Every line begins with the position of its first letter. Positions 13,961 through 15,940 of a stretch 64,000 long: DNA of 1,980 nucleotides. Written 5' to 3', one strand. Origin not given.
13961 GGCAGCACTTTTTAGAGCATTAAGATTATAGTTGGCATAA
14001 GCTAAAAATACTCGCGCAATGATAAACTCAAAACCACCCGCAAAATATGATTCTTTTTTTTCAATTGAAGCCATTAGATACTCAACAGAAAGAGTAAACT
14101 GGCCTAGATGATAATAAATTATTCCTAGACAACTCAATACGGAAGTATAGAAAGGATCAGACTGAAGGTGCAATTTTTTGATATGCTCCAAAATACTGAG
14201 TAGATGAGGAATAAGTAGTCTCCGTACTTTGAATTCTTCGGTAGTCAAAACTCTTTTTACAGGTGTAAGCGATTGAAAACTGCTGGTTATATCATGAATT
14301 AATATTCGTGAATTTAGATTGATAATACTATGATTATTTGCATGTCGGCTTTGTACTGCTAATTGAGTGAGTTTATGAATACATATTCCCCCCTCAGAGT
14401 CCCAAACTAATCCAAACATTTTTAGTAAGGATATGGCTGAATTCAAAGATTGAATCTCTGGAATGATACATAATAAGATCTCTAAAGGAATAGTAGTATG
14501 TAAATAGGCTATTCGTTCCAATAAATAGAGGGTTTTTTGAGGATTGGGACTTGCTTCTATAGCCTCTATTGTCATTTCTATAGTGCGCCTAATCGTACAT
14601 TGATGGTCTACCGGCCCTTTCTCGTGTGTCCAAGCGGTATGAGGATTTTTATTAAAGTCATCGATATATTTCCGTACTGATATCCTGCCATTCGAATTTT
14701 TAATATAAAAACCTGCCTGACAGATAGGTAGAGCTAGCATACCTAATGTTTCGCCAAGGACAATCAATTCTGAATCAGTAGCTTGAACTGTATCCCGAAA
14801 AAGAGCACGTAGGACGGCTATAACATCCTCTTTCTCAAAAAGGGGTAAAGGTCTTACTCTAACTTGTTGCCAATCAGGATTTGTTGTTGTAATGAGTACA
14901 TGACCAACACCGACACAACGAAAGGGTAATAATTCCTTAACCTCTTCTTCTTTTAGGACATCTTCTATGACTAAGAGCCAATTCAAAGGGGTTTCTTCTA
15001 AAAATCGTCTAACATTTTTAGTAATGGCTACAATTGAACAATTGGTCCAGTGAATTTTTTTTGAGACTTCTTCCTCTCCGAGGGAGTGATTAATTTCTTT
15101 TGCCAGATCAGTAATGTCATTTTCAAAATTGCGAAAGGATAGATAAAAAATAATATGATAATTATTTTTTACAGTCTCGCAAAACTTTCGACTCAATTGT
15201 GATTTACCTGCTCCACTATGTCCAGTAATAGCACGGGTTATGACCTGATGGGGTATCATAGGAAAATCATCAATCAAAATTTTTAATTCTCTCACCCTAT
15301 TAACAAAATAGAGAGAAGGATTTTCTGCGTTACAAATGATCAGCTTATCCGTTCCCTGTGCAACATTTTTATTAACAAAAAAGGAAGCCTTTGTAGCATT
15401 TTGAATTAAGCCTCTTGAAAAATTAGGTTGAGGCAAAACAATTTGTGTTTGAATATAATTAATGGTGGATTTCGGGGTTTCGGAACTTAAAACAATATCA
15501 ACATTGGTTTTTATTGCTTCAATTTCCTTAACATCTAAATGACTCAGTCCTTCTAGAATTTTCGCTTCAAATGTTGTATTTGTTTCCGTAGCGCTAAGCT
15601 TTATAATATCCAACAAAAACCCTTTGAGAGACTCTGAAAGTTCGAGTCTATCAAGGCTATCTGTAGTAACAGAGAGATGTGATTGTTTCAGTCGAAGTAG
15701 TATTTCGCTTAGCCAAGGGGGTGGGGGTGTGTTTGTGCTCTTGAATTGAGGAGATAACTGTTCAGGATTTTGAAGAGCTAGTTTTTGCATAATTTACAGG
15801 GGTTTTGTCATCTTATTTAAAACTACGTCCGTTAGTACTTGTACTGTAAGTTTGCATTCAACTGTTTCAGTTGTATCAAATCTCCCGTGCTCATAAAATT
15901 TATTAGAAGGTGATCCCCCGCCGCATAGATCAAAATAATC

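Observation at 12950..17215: Peptide + radical-SAM/SPASM + NB-ARC-like STAND/TPR operon between lpxA and lpxB (Fxs/triceptide-like RiPP system or STAND defence module)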

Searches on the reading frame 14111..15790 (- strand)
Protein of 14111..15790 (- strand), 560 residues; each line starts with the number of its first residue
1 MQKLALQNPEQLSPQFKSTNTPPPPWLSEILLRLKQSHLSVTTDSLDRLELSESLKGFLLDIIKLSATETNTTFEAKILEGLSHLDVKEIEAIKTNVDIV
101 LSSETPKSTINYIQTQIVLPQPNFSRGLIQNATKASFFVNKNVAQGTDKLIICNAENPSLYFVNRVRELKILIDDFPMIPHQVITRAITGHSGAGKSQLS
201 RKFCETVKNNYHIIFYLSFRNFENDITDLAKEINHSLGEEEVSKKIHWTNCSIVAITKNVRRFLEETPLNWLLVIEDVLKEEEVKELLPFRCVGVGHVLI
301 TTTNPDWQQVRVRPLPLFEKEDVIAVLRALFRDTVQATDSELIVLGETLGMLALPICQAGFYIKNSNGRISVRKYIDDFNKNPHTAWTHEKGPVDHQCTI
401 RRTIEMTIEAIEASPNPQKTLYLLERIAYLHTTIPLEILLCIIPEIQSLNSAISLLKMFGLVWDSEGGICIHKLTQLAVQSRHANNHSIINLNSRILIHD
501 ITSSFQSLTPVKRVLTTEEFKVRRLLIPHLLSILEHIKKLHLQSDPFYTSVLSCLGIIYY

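Call 52: search_protein_representatives(protein=window:14111-15790:-)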
Query: 560 residues. Proteins with E-value up to 0.001 (for the whole library): 2546; up to 1e-10: 330; up to 1e-30: 1. The best 150 are listed.
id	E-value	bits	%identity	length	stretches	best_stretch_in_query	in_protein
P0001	0.0e+00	1248.4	100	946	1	1-560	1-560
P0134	1.6e-27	113.0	30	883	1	149-538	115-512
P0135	1.1e-26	110.3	25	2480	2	114-414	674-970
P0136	3.9e-25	105.1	34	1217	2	25-122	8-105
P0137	6.2e-24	101.1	29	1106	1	152-540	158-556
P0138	1.3e-23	100.0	32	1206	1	23-477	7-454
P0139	4.0e-22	95.1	28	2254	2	182-439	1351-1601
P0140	7.6e-22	94.2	30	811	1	152-460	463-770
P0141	5.8e-21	91.3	30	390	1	142-400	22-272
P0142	8.5e-21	90.8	29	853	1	20-411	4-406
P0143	1.1e-20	90.4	32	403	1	157-483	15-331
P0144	2.8e-20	89.1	26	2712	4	182-541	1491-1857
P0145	4.5e-20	88.4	30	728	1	183-436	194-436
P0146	4.7e-20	88.3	30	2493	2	157-432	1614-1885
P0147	1.8e-19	86.4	35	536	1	23-211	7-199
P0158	3.1e-17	79.0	35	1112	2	23-124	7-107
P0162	5.8e-17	78.1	33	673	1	241-495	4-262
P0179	5.2e-16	75.0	29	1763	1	20-540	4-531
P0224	2.9e-14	69.2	29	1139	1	21-549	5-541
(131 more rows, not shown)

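Call 53: search_protein_families(library=pfam, proteins=[P0136, P0138, P0142, P0147, P0158, P0224, P0134, P0137], max_evalue=0.001)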
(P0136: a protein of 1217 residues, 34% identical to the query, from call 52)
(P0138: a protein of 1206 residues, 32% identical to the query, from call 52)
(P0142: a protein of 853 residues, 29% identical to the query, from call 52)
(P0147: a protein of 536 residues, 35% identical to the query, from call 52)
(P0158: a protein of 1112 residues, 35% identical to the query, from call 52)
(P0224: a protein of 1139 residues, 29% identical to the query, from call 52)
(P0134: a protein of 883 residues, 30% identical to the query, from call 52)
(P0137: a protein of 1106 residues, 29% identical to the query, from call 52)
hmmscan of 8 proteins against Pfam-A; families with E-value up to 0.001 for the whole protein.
P0136 (1217 aa): 16 families
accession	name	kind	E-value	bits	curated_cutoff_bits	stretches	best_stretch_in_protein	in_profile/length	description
PF13424.12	TPR_12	-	3.5e-82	271.1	30.1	8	703-772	4-74/77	Tetratricopeptide repeat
PF13374.12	TPR_10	-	7.2e-60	197.9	27.5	6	700-739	1-40/42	Tetratricopeptide repeat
PF24885.1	TPR_NPHP3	-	7.6e-39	133.9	100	4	707-794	105-192/239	Nephrocystin-3 TPR domain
PF13181.12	TPR_8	-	7.7e-29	97.8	25.7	1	870-901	2-33/34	Tetratricopeptide repeat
PF07719.23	TPR_2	-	1.5e-26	90.7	27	0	705-731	5-31/34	Tetratricopeptide repeat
PF00515.34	TPR_1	-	6.3e-22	76.9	27.8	0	827-857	1-31/34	Tetratricopeptide repeat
PF13174.12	TPR_6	-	1.2e-09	38.7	26.3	0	662-684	3-25/33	Tetratricopeptide repeat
PF17874.7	TPR_MalT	-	3e-08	33.8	45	2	629-812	13-188/336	MalT-like TPR region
PF13428.12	TPR_14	-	3.4e-08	33.8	23.5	0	707-730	7-30/44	Tetratricopeptide repeat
PF13432.12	TPR_16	-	1.1e-07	32.6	32.7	0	550-602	12-58/65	Tetratricopeptide repeat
PF13371.12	TPR_9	-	1.5e-07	31.7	35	0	553-609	13-63/73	Tetratricopeptide repeat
PF14559.12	TPR_19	-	5.1e-07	30.4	25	0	549-605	5-55/68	Tetratricopeptide repeat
PF07721.20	TPR_4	-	1.7e-06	28.5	27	0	703-724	3-24/26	Tetratricopeptide repeat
PF13176.12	TPR_7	-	5.6e-06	26.5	27.9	0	705-730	3-28/36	Tetratricopeptide repeat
PF13191.12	AAA_16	-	4.1e-05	24.6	32.6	1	127-253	2-143/167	AAA ATPase domain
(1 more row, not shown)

P0138 (1206 aa): 8 families
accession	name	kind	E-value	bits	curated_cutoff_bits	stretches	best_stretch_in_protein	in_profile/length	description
PF00931.28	NB-ARC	-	4.5e-07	29.8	23.5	1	147-285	19-144/248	NB-ARC domain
PF12796.13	Ank_2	-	9.2e-07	29.8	27.3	1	1112-1185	2-68/90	Ankyrin repeats (3 copies)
PF00023.36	Ank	-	1e-06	29.2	21.1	1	1144-1171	2-29/33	Ankyrin repeat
PF13637.12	Ank_4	-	1.6e-06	28.7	22.7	1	1112-1164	2-50/50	Ankyrin repeats (many copies)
PF13424.12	TPR_12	-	1.9e-06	28.4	30.1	0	583-647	9-75/77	Tetratricopeptide repeat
PF13857.12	Ank_5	-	2.5e-06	28.1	27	1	1126-1184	1-56/56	Ankyrin repeats (many copies)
PF00515.34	TPR_1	-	3.9e-05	23.7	27.8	0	622-646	6-30/34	Tetratricopeptide repeat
PF13606.12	Ank_3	-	0.00032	21.3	22.3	0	1144-1170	2-28/30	Ankyrin repeat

P0142 (853 aa): 9 families
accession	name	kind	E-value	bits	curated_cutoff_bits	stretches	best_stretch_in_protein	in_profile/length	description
PF00515.34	TPR_1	-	9.7e-11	41.5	27.8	1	697-723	3-29/34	Tetratricopeptide repeat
PF13424.12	TPR_12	-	3.2e-10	40.5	30.1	1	659-724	7-74/77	Tetratricopeptide repeat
PF07719.23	TPR_2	-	1.7e-08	34.3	27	0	697-723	3-29/34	Tetratricopeptide repeat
PF13181.12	TPR_8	-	5.3e-06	26.6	25.7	0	787-807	3-23/34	Tetratricopeptide repeat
PF25000.1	DUF7779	-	9.8e-06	26.2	27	1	421-510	10-94/95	Domain of unknown function (DUF7779)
PF13374.12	TPR_10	-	1e-05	25.8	27.5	0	787-818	4-35/42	Tetratricopeptide repeat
PF13176.12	TPR_7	-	5.7e-05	23.3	27.9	0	699-724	3-28/36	Tetratricopeptide repeat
PF17874.7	TPR_MalT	-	0.00025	20.9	45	1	695-818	40-155/336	MalT-like TPR region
PF00931.28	NB-ARC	-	0.00032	20.5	23.5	1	167-312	3-160/248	NB-ARC domain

P0147 (536 aa): 1 family
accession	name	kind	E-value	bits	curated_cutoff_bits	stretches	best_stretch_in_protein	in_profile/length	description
PF05729.18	NACHT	-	2.8e-10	40.7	26.7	1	174-333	3-165/167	NACHT domain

P0158 (1112 aa): 11 families
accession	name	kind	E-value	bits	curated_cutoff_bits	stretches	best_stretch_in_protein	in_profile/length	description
PF13424.12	TPR_12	-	2.4e-29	101.8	30.1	2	744-813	5-74/77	Tetratricopeptide repeat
PF24885.1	TPR_NPHP3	-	1.1e-11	45.1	100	2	656-767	96-208/239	Nephrocystin-3 TPR domain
PF00515.34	TPR_1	-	1.4e-10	40.9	27.8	0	784-808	1-25/34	Tetratricopeptide repeat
PF13374.12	TPR_10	-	1.5e-08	34.8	27.5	0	783-823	1-41/42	Tetratricopeptide repeat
PF00931.28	NB-ARC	-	9.5e-08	32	23.5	1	131-310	2-175/248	NB-ARC domain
PF07719.23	TPR_2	-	2.7e-07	30.6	27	0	786-811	3-28/34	Tetratricopeptide repeat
PF13191.12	AAA_16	-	1.9e-06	28.9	32.6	1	127-256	2-146/167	AAA ATPase domain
PF13174.12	TPR_6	-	2.1e-06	28.4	26.3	0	789-808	5-24/33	Tetratricopeptide repeat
PF13401.12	AAA_22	-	5.2e-05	24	27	1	152-255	8-97/130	AAA domain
PF13432.12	TPR_16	-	5.6e-05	23.9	32.7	0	749-808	4-55/65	Tetratricopeptide repeat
PF13181.12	TPR_8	-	0.00093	19.6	25.7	0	788-812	5-29/34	Tetratricopeptide repeat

P0224 (1139 aa): 12 families
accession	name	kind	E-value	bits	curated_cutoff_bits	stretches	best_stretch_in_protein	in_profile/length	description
PF13424.12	TPR_12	-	4.2e-43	145.8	30.1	4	671-741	5-75/77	Tetratricopeptide repeat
PF13374.12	TPR_10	-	1.3e-22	79.5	27.5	1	672-709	5-42/42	Tetratricopeptide repeat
PF24885.1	TPR_NPHP3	-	4.1e-19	69.4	100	1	717-827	105-215/239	Nephrocystin-3 TPR domain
PF07719.23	TPR_2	-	2.8e-15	55.5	27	0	838-867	3-32/34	Tetratricopeptide repeat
PF00515.34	TPR_1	-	1.7e-09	37.5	27.8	0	838-867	3-32/34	Tetratricopeptide repeat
PF13181.12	TPR_8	-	5.3e-08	32.9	25.7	0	841-868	6-33/34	Tetratricopeptide repeat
PF12796.13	Ank_2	-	6.3e-07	30.3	27.3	1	1041-1099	36-90/90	Ankyrin repeats (3 copies)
PF13637.12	Ank_4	-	1.9e-06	28.5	22.7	1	1041-1088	4-49/50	Ankyrin repeats (many copies)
PF00023.36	Ank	-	2.3e-06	28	21.1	1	1069-1098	2-31/33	Ankyrin repeat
PF13428.12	TPR_14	-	9.8e-06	26.2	23.5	0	675-696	7-28/44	Tetratricopeptide repeat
PF13176.12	TPR_7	-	0.00038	20.8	27.9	0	839-867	2-30/36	Tetratricopeptide repeat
PF23300.3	HEAT_Nup120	-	0.00042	20.6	29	0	566-613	11-56/170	Nucleoporin Nup120, HEAT repeats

P0134 (883 aa): 12 families
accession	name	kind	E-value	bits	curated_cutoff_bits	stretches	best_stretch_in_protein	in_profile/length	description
PF13424.12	TPR_12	-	5.4e-32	110.3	30.1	3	533-594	2-62/77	Tetratricopeptide repeat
PF24885.1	TPR_NPHP3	-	1.1e-21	77.7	100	2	527-634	92-195/239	Nephrocystin-3 TPR domain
PF13374.12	TPR_10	-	1.1e-16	60.7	27.5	1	621-664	1-41/42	Tetratricopeptide repeat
PF00931.28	NB-ARC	-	1.8e-09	37.6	23.5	1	133-367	3-225/248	NB-ARC domain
PF12796.13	Ank_2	-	7.1e-08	33.4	27.3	1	768-842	3-72/90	Ankyrin repeats (3 copies)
PF13637.12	Ank_4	-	7.2e-06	26.6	22.7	0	768-817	3-50/50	Ankyrin repeats (many copies)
PF13181.12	TPR_8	-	2.2e-05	24.7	25.7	0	536-565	3-31/34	Tetratricopeptide repeat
PF00023.36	Ank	-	4.1e-05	24.1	21.1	1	798-827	3-32/33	Ankyrin repeat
PF25199.1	nSTAND_NTPase5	-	0.0002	21.7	34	0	134-192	24-86/145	Novel STAND NTPase 5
PF20703.3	nSTAND1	-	0.00037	20.7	27.1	1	125-242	13-123/379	Novel STAND NTPase 1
PF13191.12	AAA_16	-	0.00038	21.4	32.6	0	128-251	2-151/167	AAA ATPase domain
PF13176.12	TPR_7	-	0.00038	20.8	27.9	0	580-609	2-28/36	Tetratricopeptide repeat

P0137 (1106 aa): 15 families
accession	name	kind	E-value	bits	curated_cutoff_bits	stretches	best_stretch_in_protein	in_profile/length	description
PF13424.12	TPR_12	-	5.5e-98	321.7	30.1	9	861-907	16-62/77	Tetratricopeptide repeat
PF13374.12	TPR_10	-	3.1e-64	211.7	27.5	8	619-663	1-42/42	Tetratricopeptide repeat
PF24885.1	TPR_NPHP3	-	1.7e-61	208.1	100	5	568-675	90-193/239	Nephrocystin-3 TPR domain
PF00515.34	TPR_1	-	3.2e-20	71.5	27.8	0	891-923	2-31/34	Tetratricopeptide repeat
PF13176.12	TPR_7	-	1e-17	63.1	27.9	0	758-793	2-34/36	Tetratricopeptide repeat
PF13181.12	TPR_8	-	6.7e-15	54.4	25.7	0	890-922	1-30/34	Tetratricopeptide repeat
PF13431.12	TPR_17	-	3.9e-13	49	24.4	0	841-863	9-31/34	Tetratricopeptide repeat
PF00931.28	NB-ARC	-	3.9e-10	39.9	23.5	1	172-413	2-228/248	NB-ARC domain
PF17682.6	Tau95_N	-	2.8e-09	37.8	23.1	0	980-1068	9-78/121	Tau95 Triple barrel domain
PF08238.18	Sel1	-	9.8e-07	29.5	30.7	0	982-1011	3-33/36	Sel1 repeat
PF13191.12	AAA_16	-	2.7e-06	28.4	32.6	1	168-282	2-140/167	AAA ATPase domain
PF00367.25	PTS_EIIB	-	3.3e-05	23.7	27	0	856-867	5-16/34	phosphotransferase system, EIIB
PF12242.14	Eno-Rase_NADH_b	-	5.7e-05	23.3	23.4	0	714-741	8-35/79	NAD(P)H binding domain of trans-2-enoyl-CoA reductase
PF20703.3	nSTAND1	-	0.00024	21.3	27.1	1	167-282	15-123/379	Novel STAND NTPase 1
PF03193.22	RsgA_GTPase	-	0.00075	19.8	30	0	124-212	49-129/174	RsgA GTPase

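Call 55: find_encoding_contigs(protein=P0138, flank=6000, max_places=2)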
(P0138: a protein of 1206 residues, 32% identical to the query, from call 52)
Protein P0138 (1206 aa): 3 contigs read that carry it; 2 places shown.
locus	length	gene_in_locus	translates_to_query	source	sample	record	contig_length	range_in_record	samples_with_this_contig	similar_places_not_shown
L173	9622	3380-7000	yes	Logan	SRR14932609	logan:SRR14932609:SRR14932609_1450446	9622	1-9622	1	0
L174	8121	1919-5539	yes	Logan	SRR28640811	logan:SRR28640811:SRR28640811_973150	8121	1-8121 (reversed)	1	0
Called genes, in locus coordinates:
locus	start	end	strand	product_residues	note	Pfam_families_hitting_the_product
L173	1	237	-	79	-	?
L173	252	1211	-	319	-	PF13623:SurA_N_2, PF13624:SurA_N_3, PF09312:SurA_N, PF13145:Rotamase_2, PF13616:Rotamase_3, PF00639:Rotamase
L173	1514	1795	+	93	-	PF13560:HTH_31, PF01381:HTH_3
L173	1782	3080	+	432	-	PF13657:Couple_hipA, PF07804:HipA_C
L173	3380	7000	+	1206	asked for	PF00931:NB-ARC (weak), PF13424:TPR_12 (faint), PF12796:Ank_2 (weak), PF13637:Ank_4 (weak), PF13857:Ank_5 (weak), PF00023:Ank (weak)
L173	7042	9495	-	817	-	PF03968:LptD_N (weak), PF04453:LptD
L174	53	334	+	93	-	PF13560:HTH_31, PF01381:HTH_3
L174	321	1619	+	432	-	PF13657:Couple_hipA, PF07804:HipA_C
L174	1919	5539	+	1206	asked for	PF00931:NB-ARC (weak), PF13424:TPR_12 (faint), PF12796:Ank_2 (weak), PF13637:Ank_4 (weak), PF13857:Ank_5 (weak), PF00023:Ank (weak)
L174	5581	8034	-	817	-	PF03968:LptD_N (weak), PF04453:LptD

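Call 56: find_encoding_contigs(protein=P0136, flank=6000, max_places=2)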
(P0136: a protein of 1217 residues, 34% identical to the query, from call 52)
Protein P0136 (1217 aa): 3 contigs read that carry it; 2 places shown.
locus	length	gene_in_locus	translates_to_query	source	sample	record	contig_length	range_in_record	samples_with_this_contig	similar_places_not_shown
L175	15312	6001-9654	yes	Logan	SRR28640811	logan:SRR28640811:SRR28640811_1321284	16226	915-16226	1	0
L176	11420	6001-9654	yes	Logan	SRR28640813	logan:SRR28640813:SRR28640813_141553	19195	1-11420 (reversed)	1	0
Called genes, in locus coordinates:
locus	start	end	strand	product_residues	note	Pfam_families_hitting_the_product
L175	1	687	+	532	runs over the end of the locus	?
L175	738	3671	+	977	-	-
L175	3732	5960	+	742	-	-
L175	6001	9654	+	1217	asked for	PF13424:TPR_12, PF13424:TPR_12, PF13424:TPR_12, PF13374:TPR_10, PF13424:TPR_12, PF24885:TPR_NPHP3, PF13424:TPR_12, PF24885:TPR_NPHP3, +20 more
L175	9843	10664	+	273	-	PF00702:Hydrolase, PF13419:HAD_2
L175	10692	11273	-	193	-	PF02870:Methyltransf_1N (faint), PF01035:DNA_binding_1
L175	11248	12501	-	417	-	PF00171:Aldedh (faint)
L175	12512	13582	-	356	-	PF00696:AA_kinase, PF01472:PUA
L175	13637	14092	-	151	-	PF00300:His_Phos_1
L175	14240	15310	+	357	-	?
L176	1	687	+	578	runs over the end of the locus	-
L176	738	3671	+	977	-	-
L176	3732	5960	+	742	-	-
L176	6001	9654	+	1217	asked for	PF13424:TPR_12, PF13424:TPR_12, PF13424:TPR_12, PF13374:TPR_10, PF13424:TPR_12, PF24885:TPR_NPHP3, PF13424:TPR_12, PF24885:TPR_NPHP3, +20 more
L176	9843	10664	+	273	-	PF00702:Hydrolase, PF13419:HAD_2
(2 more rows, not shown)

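Call 60: find_encoding_contigs(protein=P0134, flank=7000, max_places=2)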
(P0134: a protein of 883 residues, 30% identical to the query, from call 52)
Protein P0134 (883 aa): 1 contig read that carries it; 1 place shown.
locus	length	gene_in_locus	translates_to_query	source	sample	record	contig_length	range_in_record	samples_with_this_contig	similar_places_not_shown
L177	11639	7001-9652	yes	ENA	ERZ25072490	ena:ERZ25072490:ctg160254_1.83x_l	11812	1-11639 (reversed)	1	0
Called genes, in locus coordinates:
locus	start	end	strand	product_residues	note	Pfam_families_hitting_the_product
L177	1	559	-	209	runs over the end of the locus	-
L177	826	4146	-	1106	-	PF24885:TPR_NPHP3, PF13424:TPR_12, PF13424:TPR_12, PF24885:TPR_NPHP3, PF13424:TPR_12, PF24885:TPR_NPHP3, PF13424:TPR_12, PF24885:TPR_NPHP3, +15 more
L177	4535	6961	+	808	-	PF00805:Pentapeptide (faint), PF13599:Pentapeptide_4 (faint)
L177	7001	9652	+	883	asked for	PF00931:NB-ARC (weak), PF24885:TPR_NPHP3, PF13181:TPR_8 (faint), PF13374:TPR_10 (faint), PF13424:TPR_12, PF24885:TPR_NPHP3, PF12796:Ank_2, PF13637:Ank_4 (faint)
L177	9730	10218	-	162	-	PF13673:Acetyltransf_10 (weak), PF00583:Acetyltransf_1, PF13508:Acetyltransf_7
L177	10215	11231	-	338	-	PF13384:HTH_23 (weak), PF13936:HTH_38 (weak), PF00665:rve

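Call 61: find_encoding_contigs(protein=P0162, flank=7000, max_places=2)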
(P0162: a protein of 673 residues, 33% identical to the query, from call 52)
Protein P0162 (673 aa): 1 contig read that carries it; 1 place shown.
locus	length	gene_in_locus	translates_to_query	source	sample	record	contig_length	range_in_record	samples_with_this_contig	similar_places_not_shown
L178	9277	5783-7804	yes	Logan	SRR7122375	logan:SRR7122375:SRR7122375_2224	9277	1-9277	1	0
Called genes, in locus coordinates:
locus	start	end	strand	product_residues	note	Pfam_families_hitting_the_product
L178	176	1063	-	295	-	PF00889:EF_TS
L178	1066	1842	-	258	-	PF00318:Ribosomal_S2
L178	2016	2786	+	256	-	PF00557:Peptidase_M24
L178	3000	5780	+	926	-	PF00501:AMP-binding, PF00550:PP-binding (weak), PF00975:Thioesterase (weak)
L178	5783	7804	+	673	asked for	-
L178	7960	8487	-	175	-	PF03350:UPF0114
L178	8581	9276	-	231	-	?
